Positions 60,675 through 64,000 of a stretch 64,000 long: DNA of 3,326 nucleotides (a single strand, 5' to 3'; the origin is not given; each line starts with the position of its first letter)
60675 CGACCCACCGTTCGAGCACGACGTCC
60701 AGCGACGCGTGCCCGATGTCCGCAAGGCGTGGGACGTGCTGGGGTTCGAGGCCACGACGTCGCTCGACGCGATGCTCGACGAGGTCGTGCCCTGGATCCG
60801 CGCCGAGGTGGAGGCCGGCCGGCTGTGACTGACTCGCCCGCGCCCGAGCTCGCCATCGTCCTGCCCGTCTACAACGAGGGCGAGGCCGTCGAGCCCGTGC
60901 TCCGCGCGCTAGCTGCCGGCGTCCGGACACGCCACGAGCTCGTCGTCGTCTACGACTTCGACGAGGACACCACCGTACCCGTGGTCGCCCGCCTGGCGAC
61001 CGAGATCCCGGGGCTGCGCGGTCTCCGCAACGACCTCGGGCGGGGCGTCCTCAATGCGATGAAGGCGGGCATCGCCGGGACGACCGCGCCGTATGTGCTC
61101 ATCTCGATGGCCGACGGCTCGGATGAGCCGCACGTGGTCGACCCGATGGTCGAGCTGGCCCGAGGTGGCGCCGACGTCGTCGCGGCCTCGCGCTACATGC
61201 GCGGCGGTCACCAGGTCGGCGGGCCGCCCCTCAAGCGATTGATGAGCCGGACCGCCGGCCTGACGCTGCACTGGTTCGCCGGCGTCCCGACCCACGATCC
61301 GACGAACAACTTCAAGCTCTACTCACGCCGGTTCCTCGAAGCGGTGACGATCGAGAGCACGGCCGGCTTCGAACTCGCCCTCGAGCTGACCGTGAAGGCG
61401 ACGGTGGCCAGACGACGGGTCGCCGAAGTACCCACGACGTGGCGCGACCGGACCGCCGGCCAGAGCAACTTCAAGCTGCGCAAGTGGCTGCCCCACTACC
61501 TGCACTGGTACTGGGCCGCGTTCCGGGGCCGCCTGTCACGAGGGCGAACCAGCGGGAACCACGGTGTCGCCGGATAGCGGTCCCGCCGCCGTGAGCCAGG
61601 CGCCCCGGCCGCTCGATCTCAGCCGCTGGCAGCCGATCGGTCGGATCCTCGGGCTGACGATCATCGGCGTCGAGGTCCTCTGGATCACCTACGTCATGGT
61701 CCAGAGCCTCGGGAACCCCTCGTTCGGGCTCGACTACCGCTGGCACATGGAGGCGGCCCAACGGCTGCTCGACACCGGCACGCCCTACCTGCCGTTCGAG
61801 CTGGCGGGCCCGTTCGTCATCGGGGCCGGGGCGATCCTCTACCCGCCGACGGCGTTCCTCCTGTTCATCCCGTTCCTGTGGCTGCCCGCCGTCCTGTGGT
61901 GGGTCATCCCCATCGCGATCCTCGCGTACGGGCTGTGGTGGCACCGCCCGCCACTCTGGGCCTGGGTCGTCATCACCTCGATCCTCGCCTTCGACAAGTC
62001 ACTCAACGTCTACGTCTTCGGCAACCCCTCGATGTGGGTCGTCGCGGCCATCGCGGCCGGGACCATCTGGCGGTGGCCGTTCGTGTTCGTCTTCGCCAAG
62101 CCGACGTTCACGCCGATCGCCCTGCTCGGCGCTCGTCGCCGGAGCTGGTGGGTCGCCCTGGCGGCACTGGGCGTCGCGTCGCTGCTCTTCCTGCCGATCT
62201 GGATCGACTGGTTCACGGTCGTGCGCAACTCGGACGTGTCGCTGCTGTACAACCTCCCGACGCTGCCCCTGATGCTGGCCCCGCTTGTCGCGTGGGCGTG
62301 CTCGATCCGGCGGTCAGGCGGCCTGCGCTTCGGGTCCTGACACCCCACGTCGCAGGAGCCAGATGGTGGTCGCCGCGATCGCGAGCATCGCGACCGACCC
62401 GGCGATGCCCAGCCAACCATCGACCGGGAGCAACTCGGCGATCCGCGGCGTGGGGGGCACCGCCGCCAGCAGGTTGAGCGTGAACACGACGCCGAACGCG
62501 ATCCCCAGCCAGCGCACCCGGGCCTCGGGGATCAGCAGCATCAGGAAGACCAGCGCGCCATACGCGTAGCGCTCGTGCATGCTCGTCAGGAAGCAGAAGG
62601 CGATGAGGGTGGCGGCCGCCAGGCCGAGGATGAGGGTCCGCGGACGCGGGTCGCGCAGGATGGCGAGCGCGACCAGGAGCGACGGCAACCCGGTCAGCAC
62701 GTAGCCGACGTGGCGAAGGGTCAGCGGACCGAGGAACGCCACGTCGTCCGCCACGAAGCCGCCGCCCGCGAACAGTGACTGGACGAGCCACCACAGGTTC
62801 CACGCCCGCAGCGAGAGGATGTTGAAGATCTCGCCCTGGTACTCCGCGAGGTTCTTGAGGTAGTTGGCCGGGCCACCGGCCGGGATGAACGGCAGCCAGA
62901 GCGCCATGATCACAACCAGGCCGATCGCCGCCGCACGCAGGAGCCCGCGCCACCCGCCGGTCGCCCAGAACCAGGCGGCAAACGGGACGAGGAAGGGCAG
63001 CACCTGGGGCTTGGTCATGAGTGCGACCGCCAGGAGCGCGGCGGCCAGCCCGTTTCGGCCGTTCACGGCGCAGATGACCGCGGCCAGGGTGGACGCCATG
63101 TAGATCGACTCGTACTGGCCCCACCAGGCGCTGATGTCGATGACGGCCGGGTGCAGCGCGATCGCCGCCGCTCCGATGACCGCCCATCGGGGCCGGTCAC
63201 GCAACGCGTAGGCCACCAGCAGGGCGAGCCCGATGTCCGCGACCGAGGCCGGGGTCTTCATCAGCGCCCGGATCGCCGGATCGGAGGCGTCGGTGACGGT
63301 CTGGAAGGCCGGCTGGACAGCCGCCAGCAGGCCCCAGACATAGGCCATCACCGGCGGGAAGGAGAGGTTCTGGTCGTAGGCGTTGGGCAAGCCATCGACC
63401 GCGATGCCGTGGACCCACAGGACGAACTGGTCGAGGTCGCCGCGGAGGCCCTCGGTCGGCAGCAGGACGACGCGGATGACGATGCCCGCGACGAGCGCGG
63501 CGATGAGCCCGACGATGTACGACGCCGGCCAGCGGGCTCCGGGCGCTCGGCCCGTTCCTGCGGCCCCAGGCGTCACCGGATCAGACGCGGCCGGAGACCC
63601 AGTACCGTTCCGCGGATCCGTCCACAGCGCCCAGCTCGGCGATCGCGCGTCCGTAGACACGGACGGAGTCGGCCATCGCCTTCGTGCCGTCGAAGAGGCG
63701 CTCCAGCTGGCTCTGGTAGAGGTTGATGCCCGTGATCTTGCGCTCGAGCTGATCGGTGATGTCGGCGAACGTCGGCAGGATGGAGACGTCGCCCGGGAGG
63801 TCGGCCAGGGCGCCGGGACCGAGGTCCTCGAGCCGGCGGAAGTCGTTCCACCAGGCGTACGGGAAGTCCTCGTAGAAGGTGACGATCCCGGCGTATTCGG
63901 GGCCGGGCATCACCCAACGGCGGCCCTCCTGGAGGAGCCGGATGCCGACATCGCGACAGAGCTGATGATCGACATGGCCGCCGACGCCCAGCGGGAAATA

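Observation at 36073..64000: A 28-kb envelope-glycan island packed with GT-C/GT87 enzymes, phosphotransferase-like paralogs and polyprenol-phosphate-sugar synthases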

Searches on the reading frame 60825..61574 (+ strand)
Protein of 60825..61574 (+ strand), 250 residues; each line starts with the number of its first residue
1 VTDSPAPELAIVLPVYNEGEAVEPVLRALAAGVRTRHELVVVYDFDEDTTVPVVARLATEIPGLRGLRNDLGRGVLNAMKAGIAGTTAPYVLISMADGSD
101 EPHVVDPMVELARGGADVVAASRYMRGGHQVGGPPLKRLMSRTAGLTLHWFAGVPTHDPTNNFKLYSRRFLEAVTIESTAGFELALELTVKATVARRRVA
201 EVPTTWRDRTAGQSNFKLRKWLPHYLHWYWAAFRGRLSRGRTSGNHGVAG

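Call 9: search_protein_families(library=pfam, proteins=[window:60825-61574:+], max_evalue=0.01)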
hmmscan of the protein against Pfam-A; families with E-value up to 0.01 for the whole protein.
window:60825-61574:+ (250 aa): 2 families
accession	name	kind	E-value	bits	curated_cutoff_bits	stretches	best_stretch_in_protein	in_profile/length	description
PF00535.33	Glycos_transf_2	-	7.1e-17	62.3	23.3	1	11-173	2-166/168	Glycosyl transferase family 2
PF13641.12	Glyco_tranf_2_3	-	5.3e-05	23.8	27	1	7-126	1-126/230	Glycosyltransferase like family 2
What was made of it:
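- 60825..61577 (+): Soluble GT2, polyprenol-phosphate-sugar-synthase-like (g21). Glycos_transf_2 62 bits (call 9).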

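Call 13: search_protein_families(library=ncbifam, proteins=[window:60825-61574:+], max_evalue=0.01)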
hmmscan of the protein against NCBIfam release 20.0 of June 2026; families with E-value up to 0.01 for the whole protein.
window:60825-61574:+ (250 aa): 10 families
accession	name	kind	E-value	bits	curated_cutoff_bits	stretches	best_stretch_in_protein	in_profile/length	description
TIGR04182.1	glyco_TIGR04182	equivalog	1.7e-11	44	325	1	9-213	2-197/293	S-layer glycoprotein N-glycosyltransferase AglJ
NF041391.1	DPhHxTase_Halo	equivalog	3.6e-11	42.4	375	1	15-211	3-188/213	dolichyl-phosphate hexose transferase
NF047588.1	GlcsyltransPgfSStrep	equivalog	7.6e-10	38.5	500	1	9-175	3-168/308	glycosyltransferase PgfS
NF007482.0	PRK10073.1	equivalog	1.8e-08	33.7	423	1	5-115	4-113/334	glycosyltransferase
TIGR03937.1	PgaC_IcaA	equivalog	2.3e-07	30.1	422.3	1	6-110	44-148/407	poly-beta-1,6-N-acetyl-D-glucosamine synthase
NF007986.1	PRK10714.1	equivalog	2.9e-07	29.8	529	1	8-220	7-214/316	undecaprenyl-phosphate 4-deoxy-4-formamido-L-arabinose transferase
NF058614.1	PPMAGASynPpgS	equivalog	3.2e-07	30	370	1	11-204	4-194/226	polyprenyl-phospho-N-acetylgalactosaminyl synthase PpgS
TIGR04283.1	glyco_like_mftF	equivalog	2.7e-05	23.8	182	1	9-98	1-83/221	TIGR04283 family arsenosugar biosynthesis glycosyltransferase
TIGR03965.1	mycofact_glyco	equivalog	0.00021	20.3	280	1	3-91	71-158/467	mycofactocin biosynthesis glycosyltransferase MftF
NF041875.1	EPS_EpsD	equivalog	0.00022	20.7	370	1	9-110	1-102/325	exopolysaccharide biosynthesis glycosyltransferase EpsD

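Call 64: search_solved_structures(query=window:60825-61574:+, max_evalue=0.001)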
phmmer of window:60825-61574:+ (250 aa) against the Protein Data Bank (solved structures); distinct sequences matched with E-value up to 0.001: 7.
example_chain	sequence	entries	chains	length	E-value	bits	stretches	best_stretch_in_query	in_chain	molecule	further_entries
5mlz_A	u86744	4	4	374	1.2e-17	67.4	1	8-230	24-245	Dolichol monophosphate mannose synthase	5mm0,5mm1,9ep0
9hwj_A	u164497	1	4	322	1.3e-06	31.2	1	5-219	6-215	Undecaprenyl-phosphate 4-deoxy-4-formamido-L-arabinose transferase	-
5eke_A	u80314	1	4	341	2.3e-05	27.2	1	7-173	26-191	Uncharacterized glycosyltransferase sll0501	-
5ekp_C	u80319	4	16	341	2.3e-05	27.2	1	7-173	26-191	Uncharacterized glycosyltransferase sll0501 | Glycosyltransferase sll0501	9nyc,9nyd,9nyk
9nye_A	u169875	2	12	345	2.3e-05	27.1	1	7-173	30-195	Glycosyltransferase sll0501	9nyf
9bhc_C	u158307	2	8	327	4.9e-05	26.1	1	4-219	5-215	Undecaprenyl-phosphate 4-deoxy-4-formamido-L-arabinose transferase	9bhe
8vxh_A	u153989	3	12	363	6.6e-05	25.7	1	4-219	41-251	Undecaprenyl-phosphate 4-deoxy-4-formamido-L-arabinose transferase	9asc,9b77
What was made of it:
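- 60825..61577 (+): The nearest solved relative is P. furiosus Dol-P-Man synthase 5mlz (67 bits), followed by ArnC and GtrB (call 64).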

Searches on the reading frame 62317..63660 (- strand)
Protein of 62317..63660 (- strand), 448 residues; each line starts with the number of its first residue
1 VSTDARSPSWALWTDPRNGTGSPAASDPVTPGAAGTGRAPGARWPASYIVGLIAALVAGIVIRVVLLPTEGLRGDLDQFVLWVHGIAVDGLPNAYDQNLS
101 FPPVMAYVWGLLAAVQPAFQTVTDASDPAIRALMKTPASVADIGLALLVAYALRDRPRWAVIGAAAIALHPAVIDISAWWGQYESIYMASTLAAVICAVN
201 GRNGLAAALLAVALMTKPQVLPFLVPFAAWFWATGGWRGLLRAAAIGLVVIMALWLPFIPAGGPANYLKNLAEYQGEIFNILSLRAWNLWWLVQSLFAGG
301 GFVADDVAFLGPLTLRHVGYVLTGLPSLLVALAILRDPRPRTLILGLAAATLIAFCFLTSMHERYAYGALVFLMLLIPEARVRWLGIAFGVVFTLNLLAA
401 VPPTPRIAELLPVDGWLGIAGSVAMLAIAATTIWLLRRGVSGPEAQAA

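Call 9: search_protein_families(library=pfam, proteins=[window:62317-63660:-], max_evalue=0.01)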
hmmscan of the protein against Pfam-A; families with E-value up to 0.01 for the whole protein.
window:62317-63660:- (448 aa): 2 families
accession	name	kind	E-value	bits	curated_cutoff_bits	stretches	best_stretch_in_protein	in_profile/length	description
PF03155.21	Alg6_Alg8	-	3.9e-08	33.2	25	1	99-381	45-364/482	ALG6, ALG8 glycosyltransferase family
PF09594.16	GT87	-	0.00011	22.4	25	1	144-354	32-232/237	Glycosyltransferase family 87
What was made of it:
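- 62314..63660 (-): GT-C glycosyltransferase, ALG6/ALG8- and GT87-like (g23). The alternative start is 63576. Alg6_Alg8 33.2 bits (gathering score 25) and GT87 22.4 bits (call 9).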

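Call 13: search_protein_families(library=ncbifam, proteins=[window:62317-63660:-], max_evalue=0.01)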
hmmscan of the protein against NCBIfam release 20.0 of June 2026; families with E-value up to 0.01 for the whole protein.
window:62317-63660:- (448 aa): 0 families

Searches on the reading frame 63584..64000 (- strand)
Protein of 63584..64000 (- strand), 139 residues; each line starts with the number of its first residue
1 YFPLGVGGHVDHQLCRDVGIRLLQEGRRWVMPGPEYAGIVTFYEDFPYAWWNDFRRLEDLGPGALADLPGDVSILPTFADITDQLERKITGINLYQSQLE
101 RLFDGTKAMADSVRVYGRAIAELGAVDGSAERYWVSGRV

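Call 9: search_protein_families(library=pfam, proteins=[window:63584-64000:-], max_evalue=0.01)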
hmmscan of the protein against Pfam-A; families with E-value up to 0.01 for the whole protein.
window:63584-64000:- (139 aa): 0 families
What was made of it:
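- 63581..64000 (-): C-terminal 139 aa of a PIG-L-family deacetylase (g24), cut by the window end. The fragment has no Pfam hit (call 9).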

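Call 13: search_protein_families(library=ncbifam, proteins=[window:63584-64000:-], max_evalue=0.01)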
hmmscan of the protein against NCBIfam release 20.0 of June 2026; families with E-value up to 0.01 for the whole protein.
window:63584-64000:- (139 aa): 0 families
